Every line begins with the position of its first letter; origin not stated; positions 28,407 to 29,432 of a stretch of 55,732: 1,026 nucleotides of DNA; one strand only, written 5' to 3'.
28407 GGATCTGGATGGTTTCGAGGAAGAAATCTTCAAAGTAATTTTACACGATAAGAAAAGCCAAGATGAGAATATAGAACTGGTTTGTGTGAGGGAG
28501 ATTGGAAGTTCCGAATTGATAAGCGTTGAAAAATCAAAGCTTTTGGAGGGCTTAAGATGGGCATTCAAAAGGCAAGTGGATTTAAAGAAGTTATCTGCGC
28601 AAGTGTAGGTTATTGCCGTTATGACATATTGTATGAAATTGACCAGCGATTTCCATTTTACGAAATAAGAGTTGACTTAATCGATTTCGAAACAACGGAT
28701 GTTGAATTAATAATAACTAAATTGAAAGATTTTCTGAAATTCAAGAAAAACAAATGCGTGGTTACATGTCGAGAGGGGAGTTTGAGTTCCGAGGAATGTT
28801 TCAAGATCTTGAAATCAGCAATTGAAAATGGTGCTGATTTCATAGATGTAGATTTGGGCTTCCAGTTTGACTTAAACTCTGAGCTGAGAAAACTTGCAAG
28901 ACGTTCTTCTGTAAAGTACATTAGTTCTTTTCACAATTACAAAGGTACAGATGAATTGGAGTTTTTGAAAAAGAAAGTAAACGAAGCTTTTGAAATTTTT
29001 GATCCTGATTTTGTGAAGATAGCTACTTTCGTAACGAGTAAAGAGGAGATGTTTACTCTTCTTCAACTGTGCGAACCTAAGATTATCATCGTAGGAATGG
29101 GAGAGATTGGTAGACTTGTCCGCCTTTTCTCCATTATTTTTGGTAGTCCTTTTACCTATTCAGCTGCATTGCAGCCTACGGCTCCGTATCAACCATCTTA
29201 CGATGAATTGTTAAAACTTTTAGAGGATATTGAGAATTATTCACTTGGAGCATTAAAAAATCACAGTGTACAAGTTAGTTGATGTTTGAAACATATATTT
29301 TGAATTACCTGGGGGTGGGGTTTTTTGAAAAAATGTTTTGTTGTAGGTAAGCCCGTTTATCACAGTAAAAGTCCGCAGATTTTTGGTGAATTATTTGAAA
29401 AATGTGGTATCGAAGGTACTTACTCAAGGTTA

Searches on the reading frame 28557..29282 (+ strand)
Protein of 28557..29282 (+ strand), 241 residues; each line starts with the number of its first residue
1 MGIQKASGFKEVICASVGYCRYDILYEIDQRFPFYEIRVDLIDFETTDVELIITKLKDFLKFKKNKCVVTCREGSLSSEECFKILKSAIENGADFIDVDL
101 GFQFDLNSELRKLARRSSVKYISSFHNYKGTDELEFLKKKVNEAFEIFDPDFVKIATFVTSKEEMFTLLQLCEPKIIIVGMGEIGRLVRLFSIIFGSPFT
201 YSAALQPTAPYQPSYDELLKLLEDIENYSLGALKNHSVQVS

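Call 29: list_cluster_members(proteins=[window:28557-29282:+, window:30685-32019:+, window:33050-34150:+, window:32024-33046:+, window:29325-30689:+, window:26685-27551:+, window:18352-18582:-])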
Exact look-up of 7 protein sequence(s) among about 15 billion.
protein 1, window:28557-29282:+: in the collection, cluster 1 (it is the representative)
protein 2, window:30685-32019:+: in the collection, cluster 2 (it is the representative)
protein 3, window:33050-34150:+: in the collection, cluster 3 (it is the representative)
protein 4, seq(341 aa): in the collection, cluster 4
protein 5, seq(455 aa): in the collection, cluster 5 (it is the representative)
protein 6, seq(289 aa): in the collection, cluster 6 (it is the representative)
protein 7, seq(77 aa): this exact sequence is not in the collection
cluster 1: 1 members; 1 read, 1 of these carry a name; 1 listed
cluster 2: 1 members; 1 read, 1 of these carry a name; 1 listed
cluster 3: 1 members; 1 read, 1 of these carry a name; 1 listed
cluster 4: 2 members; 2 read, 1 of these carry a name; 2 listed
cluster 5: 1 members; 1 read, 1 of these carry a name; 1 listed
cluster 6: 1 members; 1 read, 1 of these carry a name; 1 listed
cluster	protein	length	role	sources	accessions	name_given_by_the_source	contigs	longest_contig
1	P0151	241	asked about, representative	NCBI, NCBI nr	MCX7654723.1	MAG: type I 3-dehydroquinate dehydratase [Fervidobacterium sp.] | type I 3-dehydroquinate dehydratase [Fervidobacterium sp.]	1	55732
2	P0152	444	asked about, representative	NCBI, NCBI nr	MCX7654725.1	MAG: 3-phosphoshikimate 1-carboxyvinyltransferase [Fervidobacterium sp.] | 3-phosphoshikimate 1-carboxyvinyltransferase [Fervidobacterium sp.]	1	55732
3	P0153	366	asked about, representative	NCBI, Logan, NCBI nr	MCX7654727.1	MAG: prephenate dehydratase [Fervidobacterium sp.] | prephenate dehydratase [Fervidobacterium sp.]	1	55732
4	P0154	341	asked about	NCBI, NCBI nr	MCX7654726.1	MAG: chorismate synthase [Fervidobacterium sp.] | chorismate synthase [Fervidobacterium sp.]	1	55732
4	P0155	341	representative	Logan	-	-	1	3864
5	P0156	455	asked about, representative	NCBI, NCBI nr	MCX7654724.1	MAG: AAA family ATPase [Fervidobacterium sp.] | AAA family ATPase [Fervidobacterium sp.]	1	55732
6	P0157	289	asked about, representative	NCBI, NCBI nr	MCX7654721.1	MAG: 3-deoxy-7-phosphoheptulonate synthase [Fervidobacterium sp.] | 3-deoxy-7-phosphoheptulonate synthase [Fervidobacterium sp.]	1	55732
